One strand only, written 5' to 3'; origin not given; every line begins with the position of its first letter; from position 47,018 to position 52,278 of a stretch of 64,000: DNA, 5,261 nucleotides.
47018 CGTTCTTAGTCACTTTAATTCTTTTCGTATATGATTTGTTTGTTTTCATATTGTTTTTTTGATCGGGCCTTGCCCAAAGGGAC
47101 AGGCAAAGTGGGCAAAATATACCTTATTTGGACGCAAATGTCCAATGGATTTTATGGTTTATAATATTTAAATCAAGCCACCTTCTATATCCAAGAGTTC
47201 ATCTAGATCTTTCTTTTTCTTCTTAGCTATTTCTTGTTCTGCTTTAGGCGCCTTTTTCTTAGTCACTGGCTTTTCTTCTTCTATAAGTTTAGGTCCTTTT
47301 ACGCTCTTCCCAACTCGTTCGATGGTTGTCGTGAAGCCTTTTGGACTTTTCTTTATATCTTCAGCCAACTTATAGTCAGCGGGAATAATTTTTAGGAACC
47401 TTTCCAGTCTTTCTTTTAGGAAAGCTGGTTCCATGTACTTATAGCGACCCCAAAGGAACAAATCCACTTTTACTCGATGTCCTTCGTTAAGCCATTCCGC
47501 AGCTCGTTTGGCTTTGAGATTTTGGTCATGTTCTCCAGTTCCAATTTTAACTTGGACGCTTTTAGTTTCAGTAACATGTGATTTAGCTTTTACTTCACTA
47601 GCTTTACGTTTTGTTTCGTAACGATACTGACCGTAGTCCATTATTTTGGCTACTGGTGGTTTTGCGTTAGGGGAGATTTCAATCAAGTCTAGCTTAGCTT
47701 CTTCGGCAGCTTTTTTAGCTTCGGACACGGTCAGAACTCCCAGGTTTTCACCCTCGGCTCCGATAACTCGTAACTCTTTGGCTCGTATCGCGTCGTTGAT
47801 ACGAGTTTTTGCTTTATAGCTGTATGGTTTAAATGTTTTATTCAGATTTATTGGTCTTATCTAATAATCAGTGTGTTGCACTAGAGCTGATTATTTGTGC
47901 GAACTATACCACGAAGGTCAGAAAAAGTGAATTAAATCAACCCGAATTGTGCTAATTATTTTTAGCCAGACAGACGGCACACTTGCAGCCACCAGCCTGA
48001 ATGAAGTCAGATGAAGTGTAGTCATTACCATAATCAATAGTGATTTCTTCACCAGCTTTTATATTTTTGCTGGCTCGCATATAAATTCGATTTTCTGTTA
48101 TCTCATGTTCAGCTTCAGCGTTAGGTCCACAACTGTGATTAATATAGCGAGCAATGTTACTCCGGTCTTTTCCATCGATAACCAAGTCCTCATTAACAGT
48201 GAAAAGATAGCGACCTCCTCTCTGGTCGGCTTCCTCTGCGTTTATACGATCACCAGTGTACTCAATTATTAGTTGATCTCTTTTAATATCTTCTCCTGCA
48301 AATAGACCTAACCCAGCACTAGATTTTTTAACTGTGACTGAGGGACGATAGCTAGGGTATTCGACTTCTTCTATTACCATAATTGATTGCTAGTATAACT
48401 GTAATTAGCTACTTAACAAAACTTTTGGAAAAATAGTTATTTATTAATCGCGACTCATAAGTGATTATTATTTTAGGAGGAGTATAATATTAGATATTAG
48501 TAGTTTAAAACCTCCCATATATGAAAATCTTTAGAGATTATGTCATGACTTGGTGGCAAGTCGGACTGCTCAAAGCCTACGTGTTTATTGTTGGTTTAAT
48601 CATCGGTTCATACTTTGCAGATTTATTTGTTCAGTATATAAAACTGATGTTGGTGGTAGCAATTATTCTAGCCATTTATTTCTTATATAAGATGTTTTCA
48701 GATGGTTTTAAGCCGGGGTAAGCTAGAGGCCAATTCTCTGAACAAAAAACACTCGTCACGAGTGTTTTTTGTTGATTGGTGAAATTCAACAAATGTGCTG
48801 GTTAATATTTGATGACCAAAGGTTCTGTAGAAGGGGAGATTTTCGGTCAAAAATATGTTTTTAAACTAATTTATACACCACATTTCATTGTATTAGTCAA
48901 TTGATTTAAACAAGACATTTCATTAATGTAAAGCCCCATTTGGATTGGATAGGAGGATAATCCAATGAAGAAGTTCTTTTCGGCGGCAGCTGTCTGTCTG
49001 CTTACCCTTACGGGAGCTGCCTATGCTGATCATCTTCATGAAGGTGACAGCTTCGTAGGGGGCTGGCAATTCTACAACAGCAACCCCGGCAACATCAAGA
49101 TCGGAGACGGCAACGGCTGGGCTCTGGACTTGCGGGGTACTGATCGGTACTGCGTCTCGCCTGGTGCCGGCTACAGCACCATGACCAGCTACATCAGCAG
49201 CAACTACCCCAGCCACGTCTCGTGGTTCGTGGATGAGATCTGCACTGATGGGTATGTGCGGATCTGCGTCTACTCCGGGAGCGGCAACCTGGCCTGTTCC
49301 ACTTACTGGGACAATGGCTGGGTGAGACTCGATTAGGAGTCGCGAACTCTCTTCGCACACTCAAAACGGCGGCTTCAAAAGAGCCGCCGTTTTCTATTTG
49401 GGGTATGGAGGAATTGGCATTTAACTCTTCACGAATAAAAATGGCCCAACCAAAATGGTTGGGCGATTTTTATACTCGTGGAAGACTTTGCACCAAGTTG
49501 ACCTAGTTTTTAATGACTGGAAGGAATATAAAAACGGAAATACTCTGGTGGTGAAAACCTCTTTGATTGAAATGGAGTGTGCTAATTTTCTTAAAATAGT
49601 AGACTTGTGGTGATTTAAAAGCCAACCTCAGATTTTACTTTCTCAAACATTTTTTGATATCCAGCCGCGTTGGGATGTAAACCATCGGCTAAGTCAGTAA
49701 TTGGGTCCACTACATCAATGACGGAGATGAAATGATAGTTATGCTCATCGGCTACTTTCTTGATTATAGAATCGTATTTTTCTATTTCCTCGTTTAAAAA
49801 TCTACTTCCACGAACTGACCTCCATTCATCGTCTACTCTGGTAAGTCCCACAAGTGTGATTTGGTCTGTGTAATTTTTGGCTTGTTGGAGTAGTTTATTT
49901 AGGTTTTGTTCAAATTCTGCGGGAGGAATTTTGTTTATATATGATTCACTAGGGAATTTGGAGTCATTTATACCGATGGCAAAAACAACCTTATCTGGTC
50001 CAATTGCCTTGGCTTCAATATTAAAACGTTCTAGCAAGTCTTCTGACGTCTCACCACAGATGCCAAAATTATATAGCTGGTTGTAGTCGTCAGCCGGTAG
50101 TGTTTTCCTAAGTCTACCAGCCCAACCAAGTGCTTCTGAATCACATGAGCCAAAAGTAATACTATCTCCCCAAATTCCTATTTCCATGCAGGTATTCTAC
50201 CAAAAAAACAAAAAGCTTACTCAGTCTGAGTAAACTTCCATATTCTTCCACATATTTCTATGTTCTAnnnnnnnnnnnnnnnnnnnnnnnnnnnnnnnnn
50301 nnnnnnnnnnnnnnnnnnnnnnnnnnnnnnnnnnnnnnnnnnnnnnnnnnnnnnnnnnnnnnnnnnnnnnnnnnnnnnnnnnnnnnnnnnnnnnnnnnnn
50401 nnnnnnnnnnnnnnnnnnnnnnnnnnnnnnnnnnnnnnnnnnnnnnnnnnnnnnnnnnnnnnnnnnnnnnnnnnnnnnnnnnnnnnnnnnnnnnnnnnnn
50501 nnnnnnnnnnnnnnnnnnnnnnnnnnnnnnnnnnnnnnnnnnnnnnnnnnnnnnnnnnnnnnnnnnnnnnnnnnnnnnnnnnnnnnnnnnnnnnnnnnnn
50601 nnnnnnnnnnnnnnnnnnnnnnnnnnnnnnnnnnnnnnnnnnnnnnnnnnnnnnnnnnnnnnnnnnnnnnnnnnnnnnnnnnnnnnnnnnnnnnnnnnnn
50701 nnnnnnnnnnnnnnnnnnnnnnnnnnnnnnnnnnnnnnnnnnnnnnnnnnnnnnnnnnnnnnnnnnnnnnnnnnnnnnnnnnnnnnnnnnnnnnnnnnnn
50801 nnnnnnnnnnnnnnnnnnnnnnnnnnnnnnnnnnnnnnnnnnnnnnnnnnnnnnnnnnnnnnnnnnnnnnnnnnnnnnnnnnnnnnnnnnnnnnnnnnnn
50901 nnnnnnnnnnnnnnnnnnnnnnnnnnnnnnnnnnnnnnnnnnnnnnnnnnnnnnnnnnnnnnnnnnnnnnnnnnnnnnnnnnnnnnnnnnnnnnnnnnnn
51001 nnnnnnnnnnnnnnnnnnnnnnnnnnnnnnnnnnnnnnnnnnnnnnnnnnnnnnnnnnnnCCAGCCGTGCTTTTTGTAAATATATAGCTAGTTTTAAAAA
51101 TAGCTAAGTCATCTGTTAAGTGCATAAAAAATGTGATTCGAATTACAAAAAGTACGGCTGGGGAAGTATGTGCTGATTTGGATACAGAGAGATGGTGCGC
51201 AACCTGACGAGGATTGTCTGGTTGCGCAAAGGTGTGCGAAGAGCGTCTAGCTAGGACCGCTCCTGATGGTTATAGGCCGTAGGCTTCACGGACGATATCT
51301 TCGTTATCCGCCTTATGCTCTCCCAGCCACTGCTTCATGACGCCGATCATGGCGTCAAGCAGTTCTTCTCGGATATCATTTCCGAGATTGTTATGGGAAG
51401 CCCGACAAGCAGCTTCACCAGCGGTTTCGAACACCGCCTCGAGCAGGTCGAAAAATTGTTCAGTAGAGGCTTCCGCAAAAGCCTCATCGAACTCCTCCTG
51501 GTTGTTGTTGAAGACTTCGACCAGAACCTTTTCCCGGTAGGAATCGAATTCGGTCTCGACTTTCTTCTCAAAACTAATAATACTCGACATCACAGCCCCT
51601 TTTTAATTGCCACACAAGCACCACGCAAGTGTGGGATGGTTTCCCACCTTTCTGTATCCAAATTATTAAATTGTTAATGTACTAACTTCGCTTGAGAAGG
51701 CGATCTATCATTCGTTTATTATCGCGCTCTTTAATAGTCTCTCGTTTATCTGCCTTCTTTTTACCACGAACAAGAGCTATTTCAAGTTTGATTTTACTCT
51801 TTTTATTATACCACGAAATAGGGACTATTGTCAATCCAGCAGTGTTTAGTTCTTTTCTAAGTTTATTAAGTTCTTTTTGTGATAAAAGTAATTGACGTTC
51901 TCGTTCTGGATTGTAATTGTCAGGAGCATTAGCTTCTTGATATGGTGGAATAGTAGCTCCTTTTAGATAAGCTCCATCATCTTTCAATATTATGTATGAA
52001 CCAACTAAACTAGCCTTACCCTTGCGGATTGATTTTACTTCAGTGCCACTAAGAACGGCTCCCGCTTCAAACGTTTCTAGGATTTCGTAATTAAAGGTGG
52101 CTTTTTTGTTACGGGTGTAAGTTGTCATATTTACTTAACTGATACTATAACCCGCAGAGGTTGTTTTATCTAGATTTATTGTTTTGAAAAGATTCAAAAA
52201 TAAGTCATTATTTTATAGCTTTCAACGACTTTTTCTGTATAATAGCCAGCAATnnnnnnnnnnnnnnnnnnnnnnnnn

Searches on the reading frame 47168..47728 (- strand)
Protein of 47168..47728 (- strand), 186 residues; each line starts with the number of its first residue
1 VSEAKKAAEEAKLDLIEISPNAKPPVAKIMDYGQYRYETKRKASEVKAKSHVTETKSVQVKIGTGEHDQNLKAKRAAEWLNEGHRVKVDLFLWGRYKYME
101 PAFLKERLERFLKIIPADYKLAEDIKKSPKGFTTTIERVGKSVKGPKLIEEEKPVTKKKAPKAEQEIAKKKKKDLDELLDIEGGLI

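Call 9: search_protein_families(library=pfam, proteins=[window:47168-47728:-], max_evalue=0.001)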
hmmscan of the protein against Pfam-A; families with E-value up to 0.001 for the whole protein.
window:47168-47728:- (186 aa): 2 families
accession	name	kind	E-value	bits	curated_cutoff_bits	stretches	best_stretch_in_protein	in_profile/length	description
PF05198.21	IF3_N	-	9.5e-17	61.4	26.9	1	2-45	26-69/70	Translation initiation factor IF-3, N-terminal domain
PF00707.27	IF3_C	-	5.3e-10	39.5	34.8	1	54-115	2-62/86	Translation initiation factor IF-3, C-terminal domain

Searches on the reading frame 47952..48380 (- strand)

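Call 9: search_protein_families(library=pfam, proteins=[window:47952-48380:-], max_evalue=0.001)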
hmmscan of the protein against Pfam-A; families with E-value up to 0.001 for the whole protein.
window:47952-48380:- (142 aa): 2 families
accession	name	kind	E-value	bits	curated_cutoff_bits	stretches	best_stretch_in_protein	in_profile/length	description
PF00856.33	SET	-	1.4e-26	93.4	22.4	1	23-118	1-105/105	SET domain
PF21549.2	PRDM2_PR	-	3.6e-05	23.9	27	1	20-123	9-118/123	PR domain zinc finger protein 2, PR domain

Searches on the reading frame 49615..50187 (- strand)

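Call 9: search_protein_families(library=pfam, proteins=[window:49615-50187:-], max_evalue=0.001)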
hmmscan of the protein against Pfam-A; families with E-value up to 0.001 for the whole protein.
window:49615-50187:- (190 aa): 2 families
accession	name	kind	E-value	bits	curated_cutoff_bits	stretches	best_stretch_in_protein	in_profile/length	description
PF13472.12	Lipase_GDSL_2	-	9e-30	104.9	32.9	1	7-178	3-177/178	GDSL-like Lipase/Acylhydrolase family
PF00657.28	Lipase_GDSL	-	7.3e-15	56.1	23.6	1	7-184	5-208/208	GDSL-like Lipase/Acylhydrolase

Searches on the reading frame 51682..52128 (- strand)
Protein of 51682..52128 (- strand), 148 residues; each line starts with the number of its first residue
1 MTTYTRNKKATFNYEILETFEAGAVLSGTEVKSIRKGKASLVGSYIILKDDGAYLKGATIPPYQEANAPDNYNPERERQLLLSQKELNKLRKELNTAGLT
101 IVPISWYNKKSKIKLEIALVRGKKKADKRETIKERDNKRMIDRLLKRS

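Call 18: search_protein_families(library=pfam, proteins=[window:51682-52128:-], max_evalue=0.001)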
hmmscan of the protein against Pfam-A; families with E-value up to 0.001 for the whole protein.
window:51682-52128:- (148 aa): 1 family
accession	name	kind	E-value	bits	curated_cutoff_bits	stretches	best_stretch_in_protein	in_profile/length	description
PF01668.23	SmpB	-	1.3e-50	171.5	27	1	5-146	2-142/143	SmpB protein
